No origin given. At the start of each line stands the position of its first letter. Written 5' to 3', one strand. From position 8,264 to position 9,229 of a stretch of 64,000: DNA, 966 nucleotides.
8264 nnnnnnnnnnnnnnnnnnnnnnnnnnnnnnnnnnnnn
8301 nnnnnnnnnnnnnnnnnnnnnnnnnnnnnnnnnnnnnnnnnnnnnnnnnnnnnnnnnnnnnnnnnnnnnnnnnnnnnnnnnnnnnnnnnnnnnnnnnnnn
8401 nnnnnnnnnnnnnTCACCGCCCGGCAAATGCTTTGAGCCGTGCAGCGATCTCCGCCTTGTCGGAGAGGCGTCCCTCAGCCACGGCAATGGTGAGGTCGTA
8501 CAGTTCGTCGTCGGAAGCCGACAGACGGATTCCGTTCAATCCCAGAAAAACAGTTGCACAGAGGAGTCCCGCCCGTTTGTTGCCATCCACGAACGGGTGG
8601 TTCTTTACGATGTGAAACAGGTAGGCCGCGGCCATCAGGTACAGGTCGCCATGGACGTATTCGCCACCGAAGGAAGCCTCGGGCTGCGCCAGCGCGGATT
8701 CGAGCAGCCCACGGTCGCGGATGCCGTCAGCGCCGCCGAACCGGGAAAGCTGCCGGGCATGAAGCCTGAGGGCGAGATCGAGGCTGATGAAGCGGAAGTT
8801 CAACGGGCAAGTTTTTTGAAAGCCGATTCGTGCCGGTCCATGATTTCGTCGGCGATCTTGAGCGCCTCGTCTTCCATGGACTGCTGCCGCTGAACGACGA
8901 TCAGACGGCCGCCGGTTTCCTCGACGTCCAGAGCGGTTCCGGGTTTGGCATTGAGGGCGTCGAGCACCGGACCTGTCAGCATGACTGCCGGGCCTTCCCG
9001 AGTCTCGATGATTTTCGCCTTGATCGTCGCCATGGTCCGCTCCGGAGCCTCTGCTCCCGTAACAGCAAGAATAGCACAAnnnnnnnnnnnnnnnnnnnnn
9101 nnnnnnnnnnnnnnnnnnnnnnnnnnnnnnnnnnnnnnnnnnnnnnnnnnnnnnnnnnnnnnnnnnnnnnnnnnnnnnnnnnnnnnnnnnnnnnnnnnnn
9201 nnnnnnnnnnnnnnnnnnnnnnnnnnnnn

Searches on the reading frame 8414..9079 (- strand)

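Call 68: search_protein_families(library=pfam, proteins=[window:8414-9079:-], max_evalue=0.001)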
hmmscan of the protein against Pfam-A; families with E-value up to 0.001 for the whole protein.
window:8414-9079:- (221 aa): 1 family
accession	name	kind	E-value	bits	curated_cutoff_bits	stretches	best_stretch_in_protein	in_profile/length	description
PF02661.23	Fic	-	6.3e-18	65.9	24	1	98-179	2-93/93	Fic/DOC family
